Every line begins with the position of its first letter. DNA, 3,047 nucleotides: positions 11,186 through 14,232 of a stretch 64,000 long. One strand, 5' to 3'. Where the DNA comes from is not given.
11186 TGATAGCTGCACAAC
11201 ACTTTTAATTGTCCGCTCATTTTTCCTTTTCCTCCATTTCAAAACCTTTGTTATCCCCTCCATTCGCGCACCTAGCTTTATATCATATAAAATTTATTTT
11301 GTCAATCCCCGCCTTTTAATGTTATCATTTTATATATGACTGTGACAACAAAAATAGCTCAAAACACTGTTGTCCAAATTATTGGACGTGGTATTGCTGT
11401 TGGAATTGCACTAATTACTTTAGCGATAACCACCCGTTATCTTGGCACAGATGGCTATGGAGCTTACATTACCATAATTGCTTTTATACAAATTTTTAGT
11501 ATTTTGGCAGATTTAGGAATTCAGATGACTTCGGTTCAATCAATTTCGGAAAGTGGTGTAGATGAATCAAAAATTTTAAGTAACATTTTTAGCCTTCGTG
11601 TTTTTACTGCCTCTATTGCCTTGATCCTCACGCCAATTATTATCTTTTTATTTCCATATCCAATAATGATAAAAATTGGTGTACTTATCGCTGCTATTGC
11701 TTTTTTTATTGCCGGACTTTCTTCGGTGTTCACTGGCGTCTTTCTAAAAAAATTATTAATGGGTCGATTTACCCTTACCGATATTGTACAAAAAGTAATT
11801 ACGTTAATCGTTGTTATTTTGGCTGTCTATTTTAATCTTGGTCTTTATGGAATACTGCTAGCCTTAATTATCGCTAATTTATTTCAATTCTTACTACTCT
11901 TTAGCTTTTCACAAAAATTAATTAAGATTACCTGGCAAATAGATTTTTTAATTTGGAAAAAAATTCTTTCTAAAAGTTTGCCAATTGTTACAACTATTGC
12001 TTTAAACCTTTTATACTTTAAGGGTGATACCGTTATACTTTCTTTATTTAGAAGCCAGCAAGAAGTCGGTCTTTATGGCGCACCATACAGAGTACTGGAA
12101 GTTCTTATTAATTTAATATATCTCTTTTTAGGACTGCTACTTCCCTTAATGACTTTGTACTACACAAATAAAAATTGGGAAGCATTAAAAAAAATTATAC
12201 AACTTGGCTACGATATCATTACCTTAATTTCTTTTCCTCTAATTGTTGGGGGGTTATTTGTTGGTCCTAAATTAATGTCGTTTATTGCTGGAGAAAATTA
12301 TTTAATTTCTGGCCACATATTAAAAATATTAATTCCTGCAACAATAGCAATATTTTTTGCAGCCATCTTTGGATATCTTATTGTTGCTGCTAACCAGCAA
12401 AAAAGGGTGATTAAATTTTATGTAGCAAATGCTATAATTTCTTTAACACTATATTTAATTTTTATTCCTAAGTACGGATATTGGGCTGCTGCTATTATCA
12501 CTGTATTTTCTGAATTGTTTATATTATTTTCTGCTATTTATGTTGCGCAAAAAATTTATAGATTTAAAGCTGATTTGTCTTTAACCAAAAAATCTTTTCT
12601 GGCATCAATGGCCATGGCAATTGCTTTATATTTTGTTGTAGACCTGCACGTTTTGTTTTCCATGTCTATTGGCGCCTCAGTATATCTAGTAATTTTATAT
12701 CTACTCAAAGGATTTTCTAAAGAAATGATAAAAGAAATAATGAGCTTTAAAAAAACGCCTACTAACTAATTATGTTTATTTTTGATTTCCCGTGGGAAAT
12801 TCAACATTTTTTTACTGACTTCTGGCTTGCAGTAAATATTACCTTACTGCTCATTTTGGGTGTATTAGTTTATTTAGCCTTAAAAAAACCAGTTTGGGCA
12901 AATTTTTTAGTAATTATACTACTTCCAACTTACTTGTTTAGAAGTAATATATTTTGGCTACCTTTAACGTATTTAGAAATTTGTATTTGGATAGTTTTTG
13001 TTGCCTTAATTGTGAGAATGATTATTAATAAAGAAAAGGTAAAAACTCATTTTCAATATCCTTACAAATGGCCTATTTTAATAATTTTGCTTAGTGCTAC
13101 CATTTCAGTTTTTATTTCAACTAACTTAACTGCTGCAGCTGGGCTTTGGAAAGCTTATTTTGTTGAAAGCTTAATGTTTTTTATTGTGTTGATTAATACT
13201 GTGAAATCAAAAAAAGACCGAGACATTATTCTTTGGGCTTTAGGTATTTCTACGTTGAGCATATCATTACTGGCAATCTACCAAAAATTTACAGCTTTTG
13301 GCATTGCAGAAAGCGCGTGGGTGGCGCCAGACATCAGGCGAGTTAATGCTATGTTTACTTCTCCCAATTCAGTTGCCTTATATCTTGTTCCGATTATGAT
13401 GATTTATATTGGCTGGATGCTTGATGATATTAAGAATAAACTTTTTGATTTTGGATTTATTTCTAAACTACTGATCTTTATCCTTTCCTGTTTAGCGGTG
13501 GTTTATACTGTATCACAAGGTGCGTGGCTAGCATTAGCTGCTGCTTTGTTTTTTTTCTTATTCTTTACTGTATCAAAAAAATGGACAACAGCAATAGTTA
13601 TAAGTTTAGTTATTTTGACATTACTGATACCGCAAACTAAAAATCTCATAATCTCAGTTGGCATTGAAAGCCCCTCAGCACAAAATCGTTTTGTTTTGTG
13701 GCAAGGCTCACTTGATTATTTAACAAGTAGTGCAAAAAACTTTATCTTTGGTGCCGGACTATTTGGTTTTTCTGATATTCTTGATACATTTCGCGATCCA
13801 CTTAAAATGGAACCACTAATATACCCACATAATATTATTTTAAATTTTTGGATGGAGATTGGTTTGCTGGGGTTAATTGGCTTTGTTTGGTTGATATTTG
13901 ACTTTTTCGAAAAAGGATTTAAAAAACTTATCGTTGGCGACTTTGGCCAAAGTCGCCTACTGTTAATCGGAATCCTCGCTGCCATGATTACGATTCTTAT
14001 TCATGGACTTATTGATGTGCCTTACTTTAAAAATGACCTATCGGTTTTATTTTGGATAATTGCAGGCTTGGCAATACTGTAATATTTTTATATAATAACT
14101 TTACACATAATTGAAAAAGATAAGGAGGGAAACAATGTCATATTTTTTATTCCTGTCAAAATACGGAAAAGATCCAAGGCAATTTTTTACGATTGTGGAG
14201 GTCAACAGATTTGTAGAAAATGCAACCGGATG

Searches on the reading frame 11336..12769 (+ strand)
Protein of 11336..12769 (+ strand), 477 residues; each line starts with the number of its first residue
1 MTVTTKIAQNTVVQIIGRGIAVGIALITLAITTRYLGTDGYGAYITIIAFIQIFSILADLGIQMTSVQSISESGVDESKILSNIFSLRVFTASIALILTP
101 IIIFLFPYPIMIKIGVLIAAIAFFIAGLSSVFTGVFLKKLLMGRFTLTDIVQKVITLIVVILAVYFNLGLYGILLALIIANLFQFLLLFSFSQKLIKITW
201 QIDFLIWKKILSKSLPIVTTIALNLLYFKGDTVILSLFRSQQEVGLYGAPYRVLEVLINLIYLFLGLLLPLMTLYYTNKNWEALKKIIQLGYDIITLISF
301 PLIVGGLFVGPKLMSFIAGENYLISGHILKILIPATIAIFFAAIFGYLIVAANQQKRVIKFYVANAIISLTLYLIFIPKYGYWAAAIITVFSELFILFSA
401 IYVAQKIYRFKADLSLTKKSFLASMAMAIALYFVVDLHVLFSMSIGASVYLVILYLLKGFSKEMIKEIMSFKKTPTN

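Call 47: search_protein_families(library=pfam, proteins=[window:11336-12769:+], max_evalue=0.00001)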
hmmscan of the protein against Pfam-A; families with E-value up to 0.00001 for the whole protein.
window:11336-12769:+ (477 aa): 2 families
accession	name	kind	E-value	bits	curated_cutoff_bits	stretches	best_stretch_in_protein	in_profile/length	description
PF01943.22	Polysacc_synt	-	7.2e-23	81.8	28.2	1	8-273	2-271/274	Polysaccharide biosynthesis protein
PF13440.11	Polysacc_synt_3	-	4.9e-22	79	23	1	33-323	3-289/293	Polysaccharide biosynthesis protein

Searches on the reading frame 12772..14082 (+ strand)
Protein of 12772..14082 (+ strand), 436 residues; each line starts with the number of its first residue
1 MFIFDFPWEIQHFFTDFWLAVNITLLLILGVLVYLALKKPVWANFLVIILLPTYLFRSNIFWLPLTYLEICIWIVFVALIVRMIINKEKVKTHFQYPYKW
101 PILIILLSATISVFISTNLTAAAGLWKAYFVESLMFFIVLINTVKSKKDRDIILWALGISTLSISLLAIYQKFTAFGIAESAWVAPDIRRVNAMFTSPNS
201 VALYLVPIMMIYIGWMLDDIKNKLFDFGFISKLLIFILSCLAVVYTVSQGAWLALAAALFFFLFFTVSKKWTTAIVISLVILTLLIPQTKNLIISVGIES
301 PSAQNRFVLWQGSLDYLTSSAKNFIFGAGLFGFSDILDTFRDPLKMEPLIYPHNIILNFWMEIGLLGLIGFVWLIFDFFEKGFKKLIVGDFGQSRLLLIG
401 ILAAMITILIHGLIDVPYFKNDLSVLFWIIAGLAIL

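Call 47: search_protein_families(library=pfam, proteins=[window:12772-14082:+], max_evalue=0.00001)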
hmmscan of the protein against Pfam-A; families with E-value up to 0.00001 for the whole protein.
window:12772-14082:+ (436 aa): 1 family
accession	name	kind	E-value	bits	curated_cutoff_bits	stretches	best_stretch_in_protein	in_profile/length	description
PF04932.20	Wzy_C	-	9.7e-17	61.6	31.7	1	234-372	1-149/149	O-Antigen ligase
